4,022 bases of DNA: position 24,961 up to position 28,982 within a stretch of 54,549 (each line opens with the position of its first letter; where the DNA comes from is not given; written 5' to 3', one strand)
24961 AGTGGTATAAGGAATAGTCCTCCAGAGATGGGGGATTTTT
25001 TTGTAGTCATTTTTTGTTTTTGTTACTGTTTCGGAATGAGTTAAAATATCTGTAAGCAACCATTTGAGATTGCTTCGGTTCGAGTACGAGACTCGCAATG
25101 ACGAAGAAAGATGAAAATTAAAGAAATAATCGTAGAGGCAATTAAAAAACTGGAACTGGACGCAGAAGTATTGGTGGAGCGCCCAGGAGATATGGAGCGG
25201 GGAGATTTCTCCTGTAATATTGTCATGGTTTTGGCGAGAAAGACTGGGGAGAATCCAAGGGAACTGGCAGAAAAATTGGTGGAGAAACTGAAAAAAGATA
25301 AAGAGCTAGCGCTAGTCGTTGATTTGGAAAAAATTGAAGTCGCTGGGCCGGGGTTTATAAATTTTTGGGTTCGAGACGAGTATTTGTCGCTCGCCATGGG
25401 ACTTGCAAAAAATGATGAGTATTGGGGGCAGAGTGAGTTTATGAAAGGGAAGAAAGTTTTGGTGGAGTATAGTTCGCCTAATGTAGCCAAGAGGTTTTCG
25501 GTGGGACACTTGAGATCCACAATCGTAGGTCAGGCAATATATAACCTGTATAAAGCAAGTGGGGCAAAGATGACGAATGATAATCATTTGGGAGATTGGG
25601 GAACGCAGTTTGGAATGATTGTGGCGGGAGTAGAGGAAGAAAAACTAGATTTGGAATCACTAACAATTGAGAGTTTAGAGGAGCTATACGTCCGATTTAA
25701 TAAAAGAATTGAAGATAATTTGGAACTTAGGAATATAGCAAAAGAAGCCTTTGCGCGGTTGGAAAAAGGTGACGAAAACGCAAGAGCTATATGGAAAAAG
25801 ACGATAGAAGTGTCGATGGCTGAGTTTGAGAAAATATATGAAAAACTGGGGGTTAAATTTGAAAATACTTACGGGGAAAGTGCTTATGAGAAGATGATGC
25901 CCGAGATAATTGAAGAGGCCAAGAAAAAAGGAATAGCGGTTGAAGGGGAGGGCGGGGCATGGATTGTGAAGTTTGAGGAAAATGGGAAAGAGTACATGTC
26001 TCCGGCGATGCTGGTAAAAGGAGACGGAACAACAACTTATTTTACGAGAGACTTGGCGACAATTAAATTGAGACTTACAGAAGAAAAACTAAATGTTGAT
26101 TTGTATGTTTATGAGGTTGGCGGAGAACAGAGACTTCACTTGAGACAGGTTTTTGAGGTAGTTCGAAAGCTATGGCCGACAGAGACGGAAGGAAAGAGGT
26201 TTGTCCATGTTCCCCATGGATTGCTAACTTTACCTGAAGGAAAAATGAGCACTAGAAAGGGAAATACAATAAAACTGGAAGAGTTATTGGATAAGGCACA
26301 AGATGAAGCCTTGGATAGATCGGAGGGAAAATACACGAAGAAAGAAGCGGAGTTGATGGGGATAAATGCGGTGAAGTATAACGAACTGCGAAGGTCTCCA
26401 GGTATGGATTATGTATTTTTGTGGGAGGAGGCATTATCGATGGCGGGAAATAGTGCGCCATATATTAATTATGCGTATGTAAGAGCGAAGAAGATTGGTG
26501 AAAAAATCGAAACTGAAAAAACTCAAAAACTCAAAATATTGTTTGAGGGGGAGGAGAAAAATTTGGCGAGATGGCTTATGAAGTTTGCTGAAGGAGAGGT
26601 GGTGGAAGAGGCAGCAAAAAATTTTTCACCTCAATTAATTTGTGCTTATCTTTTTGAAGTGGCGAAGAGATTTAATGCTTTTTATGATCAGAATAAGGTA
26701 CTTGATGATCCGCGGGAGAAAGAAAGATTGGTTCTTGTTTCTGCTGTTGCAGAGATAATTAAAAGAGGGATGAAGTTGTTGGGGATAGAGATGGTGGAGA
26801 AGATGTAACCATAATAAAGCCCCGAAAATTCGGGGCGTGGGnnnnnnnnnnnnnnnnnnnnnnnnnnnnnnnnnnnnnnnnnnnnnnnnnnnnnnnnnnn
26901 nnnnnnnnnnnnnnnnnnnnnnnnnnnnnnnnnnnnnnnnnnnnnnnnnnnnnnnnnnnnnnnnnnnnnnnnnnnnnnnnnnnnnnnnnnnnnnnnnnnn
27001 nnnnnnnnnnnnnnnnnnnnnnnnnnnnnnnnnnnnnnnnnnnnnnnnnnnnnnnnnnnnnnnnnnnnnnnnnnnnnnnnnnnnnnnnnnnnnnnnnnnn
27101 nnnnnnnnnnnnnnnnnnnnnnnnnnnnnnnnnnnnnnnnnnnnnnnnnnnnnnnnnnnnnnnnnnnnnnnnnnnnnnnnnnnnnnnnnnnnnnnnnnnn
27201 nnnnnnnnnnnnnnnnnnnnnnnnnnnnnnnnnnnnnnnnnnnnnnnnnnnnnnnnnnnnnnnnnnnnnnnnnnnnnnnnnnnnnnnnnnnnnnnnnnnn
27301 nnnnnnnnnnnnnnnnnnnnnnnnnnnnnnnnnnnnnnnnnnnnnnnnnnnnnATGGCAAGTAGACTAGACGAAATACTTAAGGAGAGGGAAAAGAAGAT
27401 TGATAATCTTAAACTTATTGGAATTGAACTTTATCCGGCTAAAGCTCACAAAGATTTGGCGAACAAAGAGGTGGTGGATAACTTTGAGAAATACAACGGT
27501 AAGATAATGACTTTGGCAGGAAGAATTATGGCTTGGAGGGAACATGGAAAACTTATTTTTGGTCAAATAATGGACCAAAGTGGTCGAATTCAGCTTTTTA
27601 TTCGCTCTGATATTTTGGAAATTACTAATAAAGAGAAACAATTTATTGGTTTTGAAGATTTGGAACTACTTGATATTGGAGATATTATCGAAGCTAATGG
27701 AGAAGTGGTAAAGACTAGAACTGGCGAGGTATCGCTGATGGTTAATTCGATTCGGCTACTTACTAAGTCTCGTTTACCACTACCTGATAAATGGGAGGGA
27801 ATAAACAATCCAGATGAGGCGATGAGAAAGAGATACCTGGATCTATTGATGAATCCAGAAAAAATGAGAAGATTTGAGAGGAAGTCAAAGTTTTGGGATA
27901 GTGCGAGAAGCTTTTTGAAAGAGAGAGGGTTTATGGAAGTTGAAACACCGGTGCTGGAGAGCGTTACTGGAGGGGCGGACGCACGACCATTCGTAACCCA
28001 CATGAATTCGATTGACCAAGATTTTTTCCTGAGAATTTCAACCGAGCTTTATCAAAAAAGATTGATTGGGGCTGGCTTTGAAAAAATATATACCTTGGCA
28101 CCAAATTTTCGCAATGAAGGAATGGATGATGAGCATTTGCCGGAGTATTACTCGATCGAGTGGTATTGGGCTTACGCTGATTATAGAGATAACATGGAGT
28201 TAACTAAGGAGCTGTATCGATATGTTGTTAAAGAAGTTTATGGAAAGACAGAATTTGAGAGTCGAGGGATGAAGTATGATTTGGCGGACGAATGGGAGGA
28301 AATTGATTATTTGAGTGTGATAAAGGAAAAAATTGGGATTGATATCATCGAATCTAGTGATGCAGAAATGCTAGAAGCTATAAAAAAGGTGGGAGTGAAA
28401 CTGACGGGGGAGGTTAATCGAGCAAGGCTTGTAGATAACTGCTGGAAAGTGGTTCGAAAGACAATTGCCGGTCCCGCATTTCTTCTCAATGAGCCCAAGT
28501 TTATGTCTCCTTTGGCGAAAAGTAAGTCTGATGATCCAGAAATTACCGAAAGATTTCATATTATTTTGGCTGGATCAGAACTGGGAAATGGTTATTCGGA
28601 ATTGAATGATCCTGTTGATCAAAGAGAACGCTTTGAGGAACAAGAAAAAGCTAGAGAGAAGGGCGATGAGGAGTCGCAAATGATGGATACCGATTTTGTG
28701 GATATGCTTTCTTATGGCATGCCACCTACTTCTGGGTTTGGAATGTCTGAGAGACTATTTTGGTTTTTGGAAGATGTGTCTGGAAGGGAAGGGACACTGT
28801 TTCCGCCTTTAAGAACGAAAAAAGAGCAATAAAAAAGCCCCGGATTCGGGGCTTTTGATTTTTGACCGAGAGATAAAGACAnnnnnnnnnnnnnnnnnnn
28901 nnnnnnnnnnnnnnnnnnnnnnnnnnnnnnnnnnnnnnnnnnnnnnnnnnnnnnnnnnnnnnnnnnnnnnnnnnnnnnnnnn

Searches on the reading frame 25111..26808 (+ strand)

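Call 115: search_protein_families(library=pfam, proteins=[window:25111-26808:+], max_evalue=0.01)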
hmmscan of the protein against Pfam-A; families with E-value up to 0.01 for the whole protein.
window:25111-26808:+ (565 aa): 3 families
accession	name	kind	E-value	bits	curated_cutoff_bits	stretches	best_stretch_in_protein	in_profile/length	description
PF00750.26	tRNA-synt_1d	-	6.5e-80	269.2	23.3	1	107-438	13-349/349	tRNA synthetases class I (R), catalytic domain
PF05746.21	DALR_1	-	7.5e-28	97.4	22.3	1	452-565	1-117/117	DALR anticodon binding domain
PF03485.21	Arg_tRNA_synt_N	-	3.9e-23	82.3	21.5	1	2-85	2-83/85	Arginyl tRNA synthetase N terminal domain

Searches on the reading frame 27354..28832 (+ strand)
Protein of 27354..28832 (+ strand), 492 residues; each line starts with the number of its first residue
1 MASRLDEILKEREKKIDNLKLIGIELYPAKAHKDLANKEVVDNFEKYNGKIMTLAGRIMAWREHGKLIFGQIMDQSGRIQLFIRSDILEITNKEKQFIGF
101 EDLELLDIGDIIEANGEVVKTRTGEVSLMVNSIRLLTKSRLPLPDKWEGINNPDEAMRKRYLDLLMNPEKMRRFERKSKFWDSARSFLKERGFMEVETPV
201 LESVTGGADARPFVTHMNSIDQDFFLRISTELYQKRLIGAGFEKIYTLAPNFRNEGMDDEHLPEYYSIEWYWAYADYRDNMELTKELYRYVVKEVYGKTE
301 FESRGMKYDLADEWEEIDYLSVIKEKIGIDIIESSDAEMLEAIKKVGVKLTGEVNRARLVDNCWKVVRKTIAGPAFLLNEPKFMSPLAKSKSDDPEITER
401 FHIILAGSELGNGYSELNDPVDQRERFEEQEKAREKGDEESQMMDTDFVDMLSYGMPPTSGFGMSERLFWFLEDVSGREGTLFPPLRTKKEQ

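Call 115: search_protein_families(library=pfam, proteins=[window:27354-28832:+], max_evalue=0.01)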
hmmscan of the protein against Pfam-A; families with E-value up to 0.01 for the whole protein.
window:27354-28832:+ (492 aa): 2 families
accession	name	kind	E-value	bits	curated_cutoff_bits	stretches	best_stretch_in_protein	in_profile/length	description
PF00152.25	tRNA-synt_2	-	8.5e-70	235.7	25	1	154-484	3-305/308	tRNA synthetases class II (D, K and N)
PF01336.31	tRNA_anti-codon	-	6.2e-13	48.9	27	1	53-136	2-75/75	OB-fold nucleic acid binding domain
